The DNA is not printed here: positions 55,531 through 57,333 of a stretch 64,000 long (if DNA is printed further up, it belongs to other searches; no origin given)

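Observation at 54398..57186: Three-gene flavin module: exported FMN-binding protein, ApbE and an RnfD-like membrane domain fused to an FNR-like reductase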

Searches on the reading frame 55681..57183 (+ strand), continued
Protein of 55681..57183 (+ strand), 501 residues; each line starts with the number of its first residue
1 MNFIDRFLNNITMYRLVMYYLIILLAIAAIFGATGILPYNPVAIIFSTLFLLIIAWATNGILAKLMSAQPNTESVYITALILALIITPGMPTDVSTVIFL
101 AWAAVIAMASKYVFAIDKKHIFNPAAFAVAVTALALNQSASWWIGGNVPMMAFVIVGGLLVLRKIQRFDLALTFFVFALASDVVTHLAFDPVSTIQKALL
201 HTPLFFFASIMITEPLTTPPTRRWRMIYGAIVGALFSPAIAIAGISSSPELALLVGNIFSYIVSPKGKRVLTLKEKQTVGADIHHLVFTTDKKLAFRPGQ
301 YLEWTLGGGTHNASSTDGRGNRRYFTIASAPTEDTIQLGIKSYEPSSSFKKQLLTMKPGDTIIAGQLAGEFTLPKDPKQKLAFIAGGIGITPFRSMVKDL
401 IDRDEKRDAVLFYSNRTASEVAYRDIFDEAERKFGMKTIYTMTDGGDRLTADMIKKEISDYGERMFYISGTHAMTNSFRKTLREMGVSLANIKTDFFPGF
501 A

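Call 16: find_related_loci(query=A1, collection=genome_contigs, flank=6000)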
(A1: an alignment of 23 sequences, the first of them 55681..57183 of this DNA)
Query A1 (501 aa) in genome_contigs; peptide patterns used: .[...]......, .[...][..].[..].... (x = any residue, [..] = any of these).
599 stretches matched a pattern (row limit reached: there are more); 511 encode a relative of the query (tblastn E <= 1e-3); the best 80 are kept; 80 distinct loci.
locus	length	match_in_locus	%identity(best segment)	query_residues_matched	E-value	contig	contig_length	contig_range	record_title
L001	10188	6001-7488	82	1-501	0e+0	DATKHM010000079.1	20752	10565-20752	MAG TPA_asm: Candidatus Paceibacterota bacterium isolate SMAG_U14577 k141_289546, whole genome shotgun sequence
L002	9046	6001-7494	80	1-501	0e+0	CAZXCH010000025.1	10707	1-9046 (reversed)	MAG TPA_asm: uncultured Candidatus Saccharibacteria bacterium isolate binchicken_co241_385 genome assembly, contig: NODE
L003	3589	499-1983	77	1-500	0e+0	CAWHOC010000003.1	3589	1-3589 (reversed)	MAG: uncultured bacterium isolate MFD04780.bin.2.65 genome assembly, contig: contig_119884, whole genome shotgun sequenc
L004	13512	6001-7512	73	1-501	0e+0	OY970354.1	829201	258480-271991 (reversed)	MAG: uncultured bacterium isolate MFD04540.bin.2.12 genome assembly, chromosome: 1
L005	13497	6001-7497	65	1-501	0e+0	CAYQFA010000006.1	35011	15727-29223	MAG TPA_asm: uncultured Candidatus Saccharibacteria bacterium isolate binchicken_co3_503 genome assembly, contig: NODE_3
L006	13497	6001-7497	82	1-501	0e+0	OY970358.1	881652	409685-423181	MAG: uncultured bacterium isolate MFD00082.bin.c.7 genome assembly, chromosome: 1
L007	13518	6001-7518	62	1-501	0e+0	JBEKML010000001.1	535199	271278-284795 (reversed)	MAG: Minisyncoccia bacterium isolate SPRUCE 393 SPRUCE_393_1, whole genome shotgun sequence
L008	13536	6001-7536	61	1-501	0e+0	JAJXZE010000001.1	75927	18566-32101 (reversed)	MAG: bacterium isolate BP7.bin39 NODE_389_length_75927_cov_2.089380, whole genome shotgun sequence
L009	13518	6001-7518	61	4-501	0e+0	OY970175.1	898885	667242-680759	MAG: uncultured bacterium isolate MFD03726.bin.c.4 genome assembly, chromosome: 1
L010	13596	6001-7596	61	1-500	0e+0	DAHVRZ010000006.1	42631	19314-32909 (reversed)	MAG TPA_asm: Candidatus Parcubacteria bacterium isolate clean656 NODE_6_length_42631_cov_7.232270, whole genome shotgun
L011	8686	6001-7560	61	1-501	0e+0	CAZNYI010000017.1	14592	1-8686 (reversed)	MAG TPA_asm: uncultured Candidatus Saccharibacteria bacterium isolate binchicken_co54_413 genome assembly, contig: NODE_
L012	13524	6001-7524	60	1-500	0e+0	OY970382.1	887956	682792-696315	MAG: uncultured bacterium isolate MFD03726.bin.c.5 genome assembly, chromosome: 1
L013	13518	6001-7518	60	1-501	0e+0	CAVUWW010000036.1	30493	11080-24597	MAG: uncultured bacterium isolate MFD01112.bin.2.16 genome assembly, contig: contig_69345, whole genome shotgun sequence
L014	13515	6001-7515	59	1-500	0e+0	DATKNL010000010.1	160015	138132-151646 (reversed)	MAG TPA_asm: Candidatus Paceibacterota bacterium isolate SMAG_U14736 k141_1829652, whole genome shotgun sequence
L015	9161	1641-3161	60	1-501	0e+0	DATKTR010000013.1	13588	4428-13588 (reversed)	MAG TPA_asm: Candidatus Paceibacterota bacterium isolate SMAG_U14086 k141_1953077, whole genome shotgun sequence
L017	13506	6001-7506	59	4-501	0e+0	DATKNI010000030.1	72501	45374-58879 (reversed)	MAG TPA_asm: Candidatus Paceibacterota bacterium isolate SMAG_U14733 k141_2985843, whole genome shotgun sequence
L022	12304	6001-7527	59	1-500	0e+0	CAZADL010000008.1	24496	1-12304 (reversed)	MAG TPA_asm: uncultured Candidatus Saccharibacteria bacterium isolate SRP271791_co2_38 genome assembly, contig: NODE_429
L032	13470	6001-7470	55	1-501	0e+0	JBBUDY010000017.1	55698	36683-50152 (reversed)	MAG: Patescibacteria group bacterium isolate H32-bin018_1 H32_bin018_1_000000000017, whole genome shotgun sequence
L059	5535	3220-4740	55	1-501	2e-177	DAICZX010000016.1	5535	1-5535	MAG TPA_asm: Candidatus Parcubacteria bacterium isolate clean1827 k141_137139, whole genome shotgun sequence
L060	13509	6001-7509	54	2-500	2e-174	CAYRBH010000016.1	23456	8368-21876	MAG TPA_asm: uncultured Gammaproteobacteria bacterium isolate binchicken_co185_198 genome assembly, contig: NODE_2822_le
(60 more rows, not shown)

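Call 36: search_protein_families(library=pfam, proteins=[L010:9634-10947:+, L008:7564-8253:-, L059:4553-5338:+, L060:10962-12992:+, L010:267-1871:+, L005:1412-2572:-, L017:2608-4722:-, L022:3171-5093:-, L032:3380-4453:+, L059:1789-2568:+], max_evalue=0.001)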
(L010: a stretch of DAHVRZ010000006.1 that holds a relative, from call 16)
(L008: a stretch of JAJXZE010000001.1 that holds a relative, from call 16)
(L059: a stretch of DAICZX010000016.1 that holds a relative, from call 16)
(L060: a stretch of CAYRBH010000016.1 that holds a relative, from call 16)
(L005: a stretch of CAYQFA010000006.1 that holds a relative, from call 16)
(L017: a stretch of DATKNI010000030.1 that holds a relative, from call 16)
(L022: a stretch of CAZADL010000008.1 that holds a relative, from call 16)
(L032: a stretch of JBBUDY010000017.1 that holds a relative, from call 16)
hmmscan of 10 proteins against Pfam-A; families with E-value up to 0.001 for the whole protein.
L010:9634-10947:+ (438 aa): 0 families

L008:7564-8253:- (229 aa): 0 families

L059:4553-5338:+ (262 aa): 3 families
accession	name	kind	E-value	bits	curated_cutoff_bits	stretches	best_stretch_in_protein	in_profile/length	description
PF04542.20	Sigma70_r2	-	2.1e-22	79.1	24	1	96-161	1-69/71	Sigma-70 region 2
PF08281.18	Sigma70_r4_2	-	5.1e-14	52.1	25.7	1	198-250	2-54/54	Sigma-70, region 4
PF04545.22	Sigma70_r4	-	4.7e-12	45.7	24.1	1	204-252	2-50/50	Sigma-70, region 4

L060:10962-12992:+ (677 aa): 4 families
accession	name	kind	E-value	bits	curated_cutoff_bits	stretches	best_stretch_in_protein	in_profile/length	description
PF00664.28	ABC_membrane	-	3.5e-52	178.2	28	1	62-388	3-273/274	ABC transporter transmembrane region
PF00005.33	ABC_tran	-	6.2e-29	101.8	25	1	452-600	2-137/137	ABC transporter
PF02463.25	SMC_N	-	2.5e-05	24.3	40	0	570-640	135-209/220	RecF/RecN/SMC N terminal domain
PF13401.12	AAA_22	-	8.8e-05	23.3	27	1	464-600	8-95/130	AAA domain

L010:267-1871:+ (535 aa): 0 families

L005:1412-2572:- (386 aa): 0 families

L017:2608-4722:- (704 aa): 2 families
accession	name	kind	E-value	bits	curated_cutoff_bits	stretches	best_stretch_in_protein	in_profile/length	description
PF05649.18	Peptidase_M13_N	-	2.7e-117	392.9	32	1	70-448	1-381/381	Peptidase family M13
PF01431.27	Peptidase_M13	-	1.5e-63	214.6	24.5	1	500-701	1-205/205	Peptidase family M13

L022:3171-5093:- (640 aa): 1 family
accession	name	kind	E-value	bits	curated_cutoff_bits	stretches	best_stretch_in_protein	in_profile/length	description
PF00704.34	Glyco_hydro_18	-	2.7e-21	77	29.6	1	350-628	73-315/317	Glycosyl hydrolases family 18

L032:3380-4453:+ (358 aa): 3 families
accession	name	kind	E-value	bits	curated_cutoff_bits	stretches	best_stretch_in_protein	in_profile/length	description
PF02826.25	2-Hacid_dh_C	-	3.2e-60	203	25.1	1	142-325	1-178/178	D-isomer specific 2-hydroxyacid dehydrogenase, NAD binding domain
PF00389.36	2-Hacid_dh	-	3.4e-27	95.2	24.6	1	75-355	34-133/134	D-isomer specific 2-hydroxyacid dehydrogenase, catalytic domain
PF03446.21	NAD_binding_2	-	0.00012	22.6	21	1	178-282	1-109/161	NAD binding domain of 6-phosphogluconate dehydrogenase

L059:1789-2568:+ (260 aa): 0 families

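Call 37: predict_structure(alignment_id=A1)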
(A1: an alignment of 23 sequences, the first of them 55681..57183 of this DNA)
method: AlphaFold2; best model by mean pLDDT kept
length: 501 residues; sequences in the alignment: 23
mean_pLDDT: 78.4   pTM: 0.70
mean pLDDT of the five models: 78.4, 75.2, 75.2, 74.1, 72.4
residues with pLDDT >= 90: 103; 70-90: 273; 50-70: 103; < 50: 22
segments of 3 or more residues with pLDDT < 50: 306-322, 498-501
pLDDT, mean of each block of 10 residues (from residue 1): 71 77 89 85 92 90 75 79 83 87 86 64 67 63 66 80 77 87 81 76 66 61 84 77 59 77 73 88 86 78 53 37 63 84 68 83 69 88 87 90 93 88 90 94 86 93 92 84 93 67 33
secondary structure, 60 per line:
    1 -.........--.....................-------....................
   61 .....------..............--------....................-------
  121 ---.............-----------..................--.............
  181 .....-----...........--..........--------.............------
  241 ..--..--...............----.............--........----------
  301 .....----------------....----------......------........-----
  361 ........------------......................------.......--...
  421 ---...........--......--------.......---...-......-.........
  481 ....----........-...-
elements in order: H2-10 H13-33 H41-65 H72-85 H94-113 H124-136 H148-165 H168-185 H191-201 H204-213 H222-234 H249-263 E268-280 E283-290 E301-305 E322-325 E336-341 H348-355 E361-368 E381-386 H387-402 E409-415 H424-434 E437-442 H451-457 E465-470 H472-484 E492-496

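Call 40: fold_search(model_id=the predicted structure, library=pdb)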
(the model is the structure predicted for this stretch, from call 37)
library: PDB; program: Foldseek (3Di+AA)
matches with E <= 10: 1363; with E <= 0.001: 321
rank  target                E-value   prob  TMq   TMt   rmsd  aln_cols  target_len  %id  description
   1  6o0a                  2.2e-15  1.00  0.43  0.55  11.9       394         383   17  Crystal structure of flavohemoglobin from Malassezia yamatoensis with bound FAD and heme determined by iron SAD phasing (released 2019-03-06)
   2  4g1v                  3.7e-14  1.00  0.44  0.54  11.4       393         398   18  X-ray structure of yeast flavohemoglobin (released 2012-11-14)
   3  1gvh                  4.1e-14  1.00  0.42  0.52   7.0       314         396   16  The X-ray structure of ferric Escherichia coli flavohemoglobin reveals an unespected geometry of the distal heme pocket (released 2002-08-06)
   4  4g1b_A                7.7e-14  1.00  0.42  0.52  12.0       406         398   16  X-ray structure of yeast flavohemoglobin in complex with econazole (released 2012-11-14)
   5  5ogx                  2.0e-13  1.00  0.42  0.61   2.8       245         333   21  Crystal structure of Amycolatopsis cytochrome P450 reductase GcoB. (released 2018-07-04)
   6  8qta                  4.8e-13  1.00  0.40  0.49  17.9       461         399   13  Cryo-EM structure of Streptococcus pneumoniae NADPH oxidase F397A mutant in complex with NADPH (released 2024-07-24)
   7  4wqm                  7.5e-13  1.00  0.38  0.57   4.1       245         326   21  Structure of the toluene 4-monooxygenase NADH oxidoreductase T4moF, K270S K271S variant (released 2015-09-09)
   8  7qty                  1.7e-12  1.00  0.39  0.67   6.8       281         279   20  X-ray structure of FAD domain of NqrF of Klebsiella pneumoniae (released 2022-02-09)
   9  8qt6                  1.7e-12  1.00  0.41  0.51  17.3       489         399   13  Cryo-EM structure of Streptococcus pneumoniae NADPH oxidase (released 2024-07-24)
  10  4eh1_B                3.8e-12  1.00  0.39  0.79   3.3       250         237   19  Crystal Structure of the Flavohem-like-FAD/NAD Binding Domain of Nitric Oxide Dioxygenase from Vibrio cholerae O1 biov (released 2012-04-25)
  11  1qfj_A                7.6e-12  1.00  0.38  0.81   3.1       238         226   19  CRYSTAL STRUCTURE OF NAD(P)H:FLAVIN OXIDOREDUCTASE FROM ESCHERICHIA COLI (released 1999-06-01)
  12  2eix_A                7.6e-12  1.00  0.40  0.77   3.5       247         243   21  The Structure of Physarum polycephalum cytochrome b5 reductase (released 2007-04-17)
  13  7c3a_C                8.0e-12  1.00  0.38  0.57   3.6       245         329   20  Ferredoxin reductase in carbazole 1,9a-dioxygenase (released 2021-05-26)
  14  1gaw_A                8.8e-12  1.00  0.39  0.61   4.3       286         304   19  CRYSTAL STRUCTURE ANALYSIS OF THE FERREDOXIN-NADP+ REDUCTASE FROM MAIZE LEAF (released 2001-02-07)
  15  8qq1_F                9.3e-12  1.00  0.39  0.83   3.0       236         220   14  SpNOX dehydrogenase domain, mutant F397W in complex with Flavin adenine dinucleotide (FAD) (released 2024-05-08)
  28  7c3b_A                2.5e-11  1.00  0.39  0.58   3.4       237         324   19  Ferredoxin reductase in carbazole 1,9a-dioxygenase (FAD apo form) (released 2021-05-26)
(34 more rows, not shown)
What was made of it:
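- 56482..57186 (+): P3 C-terminal half (aa 268-501): cytoplasmic FNR-like FAD/NAD(P)H reductase module (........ FAD motif at 56644-56673; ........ NAD(P)H motif at 56836-56859). Calls 37 and 40 (the full-length model matches the FAD/NAD domains of flavohemoglobins, NqrF and SpNOX).
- Closest known: NOX/FRE-type and MsrQ-like-FNR fusions. Same: The architecture is analogous: a polytopic membrane electron conduit fused to a C-terminal FNR-like dehydrogenase domain that oxidises NAD(P)H. SpNOX appears among the fold matches of the C-terminal half (call 40).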

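Call 52: search_dna_similar(query=window:55681-57183:+, collection=plasmids, mode=protein, max_evalue=1e-10, max_rows=25)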
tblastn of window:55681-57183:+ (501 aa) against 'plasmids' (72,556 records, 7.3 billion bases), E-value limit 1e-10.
Records with a match: 141; places in all: 143; records where one place covers at least 80% of the query: 2.
Best place of each record, by identity: <60% 141.
By first word of the organism name: Rhizobium 50; Ligilactobacillus 33; Sphingobium 17; Cupriavidus 5; Rhizorhabdus 4; Dinoroseobacter 3; Legionella 3; Sphingomonas 3; Variovorax 2; Novosphingobium 2; and 17 more.
By predicted mobility (MOB-suite, as given by PLSDB): conjugative 64; non-mobilizable 51; mobilizable 26.
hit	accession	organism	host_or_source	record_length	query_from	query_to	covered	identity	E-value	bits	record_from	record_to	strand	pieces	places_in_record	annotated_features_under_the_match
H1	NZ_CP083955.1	Mesorhizobium sp. B2-1-1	cell culture,soil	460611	4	500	99%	48.3%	1e-128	419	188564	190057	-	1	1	RnfABCDGE type electron transport complex subunit D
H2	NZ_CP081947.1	Pseudomonas sp. DR48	Rhizosphere of Soybean,whole organism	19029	50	478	86%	32.7%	2e-44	174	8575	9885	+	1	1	record has no annotation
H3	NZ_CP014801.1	Salipiger profundus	single cell,environmental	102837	292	500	42%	36.1%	1e-27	125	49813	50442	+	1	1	FAD-dependent oxidoreductase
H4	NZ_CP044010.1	Rhizobium sp. BG6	Prosopis cineraria,pure bacterial ...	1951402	272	497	45%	29.5%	7e-12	76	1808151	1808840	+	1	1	none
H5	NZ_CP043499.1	Rhizobium grahamii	Prosopis cineraria,pure bacterial ...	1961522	272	497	45%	29.5%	7e-12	76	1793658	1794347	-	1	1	none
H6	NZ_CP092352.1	Rhizobium sp. C104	Cell culture,nodule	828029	252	497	49%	26.5%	3e-13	81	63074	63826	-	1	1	FAD-binding oxidoreductase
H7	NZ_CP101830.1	Pelagibacterium sp. H642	soil,desert land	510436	288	500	43%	30.5%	8e-19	98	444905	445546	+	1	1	FAD-dependent oxidoreductase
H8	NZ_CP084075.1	Fusobacterium vincentii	-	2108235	266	497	46%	27.8%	2e-13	81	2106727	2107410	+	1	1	none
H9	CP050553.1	Rhizobium leguminosarum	Vicia sativa,cell culture,root nodule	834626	255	497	49%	26.1%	3e-13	80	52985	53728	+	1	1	2Fe-2S iron-sulfur cluster binding domain-containing protein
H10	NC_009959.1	Dinoroseobacter shibae DFL 12 = DSM 16493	-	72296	271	487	43%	29.1%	4e-14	83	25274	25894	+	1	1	oxidoreductase FAD/NAD(P)-binding subunit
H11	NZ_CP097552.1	Dinoroseobacter shibae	Alexandrium ostenfeldii,pure culture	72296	271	487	43%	29.1%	4e-14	83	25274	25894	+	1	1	oxidoreductase FAD/NAD(P)-binding subunit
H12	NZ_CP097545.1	Dinoroseobacter shibae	Prorocentrum lima,pure culture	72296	271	487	43%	29.1%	4e-14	83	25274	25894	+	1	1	oxidoreductase FAD/NAD(P)-binding subunit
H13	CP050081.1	Rhizobium leguminosarum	Trifolium pratense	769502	264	497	47%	26.6%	4e-13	80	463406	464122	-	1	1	2Fe-2S iron-sulfur cluster binding domain-containing protein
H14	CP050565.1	Rhizobium leguminosarum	Lathyrus sativus,cell culture,root ...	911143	264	497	47%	26.6%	4e-13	80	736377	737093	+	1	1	2Fe-2S iron-sulfur cluster binding domain-containing protein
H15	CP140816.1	Rhizobium ruizarguesonis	Trifolium pratense,whole organism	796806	264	497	47%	26.6%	5e-13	80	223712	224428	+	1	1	FAD-binding oxidoreductase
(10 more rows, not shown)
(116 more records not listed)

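Call 53: get_annotated_region(hit=H1, flank=6000)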
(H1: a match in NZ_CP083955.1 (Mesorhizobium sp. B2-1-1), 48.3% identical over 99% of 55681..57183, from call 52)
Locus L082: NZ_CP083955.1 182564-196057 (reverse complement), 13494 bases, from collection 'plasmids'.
description: Mesorhizobium sp. B2-1-1 plasmid pB2-1-1, complete sequence
organism: Mesorhizobium sp. B2-1-1 (NCBI taxid 2589974)
taxonomy: Bacteria; Pseudomonadota; Alphaproteobacteria; Hyphomicrobiales; Phyllobacteriaceae; Mesorhizobium; Mesorhizobium sp. B2-1-1
host: -; source: cell culture,soil; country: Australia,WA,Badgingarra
typing (MOB-suite, as given by PLSDB): non-mobilizable; replicon IncP; mating-pair formation MPF_T
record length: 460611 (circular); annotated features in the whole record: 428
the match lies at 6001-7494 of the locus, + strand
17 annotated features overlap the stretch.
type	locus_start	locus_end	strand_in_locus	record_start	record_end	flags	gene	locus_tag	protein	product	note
CDS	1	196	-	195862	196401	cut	-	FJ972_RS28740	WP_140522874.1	DUF2249 domain-containing protein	-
CDS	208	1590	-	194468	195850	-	-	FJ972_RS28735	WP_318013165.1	hypothetical protein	-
CDS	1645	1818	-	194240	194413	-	-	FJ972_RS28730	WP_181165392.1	hypothetical protein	-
CDS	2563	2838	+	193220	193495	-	-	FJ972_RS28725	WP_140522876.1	DUF6522 family protein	-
CDS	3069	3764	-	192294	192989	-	-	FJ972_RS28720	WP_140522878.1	VIT family protein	-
CDS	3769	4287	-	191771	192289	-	-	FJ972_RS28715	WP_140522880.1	cytochrome b/b6 domain-containing protein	-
CDS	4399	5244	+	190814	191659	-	-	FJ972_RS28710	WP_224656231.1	FMN-binding protein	-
CDS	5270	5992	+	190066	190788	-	-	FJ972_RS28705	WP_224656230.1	FAD:protein FMN transferase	GO:0017013 - protein flavinylation [Evidence IEA]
CDS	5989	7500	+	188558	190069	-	-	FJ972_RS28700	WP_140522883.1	RnfABCDGE type electron transport complex subunit D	GO:0055085 - transmembrane transport [Evidence IEA]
CDS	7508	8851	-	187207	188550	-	-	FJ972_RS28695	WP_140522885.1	HAMP domain-containing sensor histidine kinase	GO:0007165 - signal transduction [Evidence IEA]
CDS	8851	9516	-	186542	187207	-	-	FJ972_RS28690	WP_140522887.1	response regulator transcription factor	GO:0000160 - phosphorelay signal transduction system [Evidence IEA]; GO:0006355 - regulation of DNA-templated ...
CDS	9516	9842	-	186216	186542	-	-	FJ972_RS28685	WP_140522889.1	PepSY domain-containing protein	-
CDS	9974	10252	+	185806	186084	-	-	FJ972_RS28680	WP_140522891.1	hypothetical protein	-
CDS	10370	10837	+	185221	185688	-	-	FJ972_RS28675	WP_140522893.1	DUF2231 domain-containing protein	-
CDS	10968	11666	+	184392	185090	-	-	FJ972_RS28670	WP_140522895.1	CBS domain-containing protein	-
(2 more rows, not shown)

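Call 54: get_annotated_region(hit=H2, flank=6000)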
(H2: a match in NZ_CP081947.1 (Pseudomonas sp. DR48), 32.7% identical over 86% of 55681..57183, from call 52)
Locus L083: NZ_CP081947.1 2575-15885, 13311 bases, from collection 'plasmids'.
description: Pseudomonas sp. DR48 plasmid pDR48-1, complete sequence
organism: Pseudomonas sp. DR48 (NCBI taxid 2871095)
taxonomy: Bacteria; Pseudomonadota; Gammaproteobacteria; Pseudomonadales; Pseudomonadaceae; Pseudomonas; Pseudomonas sp. DR48
host: -; source: Rhizosphere of Soybean,whole organism; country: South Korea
typing (MOB-suite, as given by PLSDB): non-mobilizable
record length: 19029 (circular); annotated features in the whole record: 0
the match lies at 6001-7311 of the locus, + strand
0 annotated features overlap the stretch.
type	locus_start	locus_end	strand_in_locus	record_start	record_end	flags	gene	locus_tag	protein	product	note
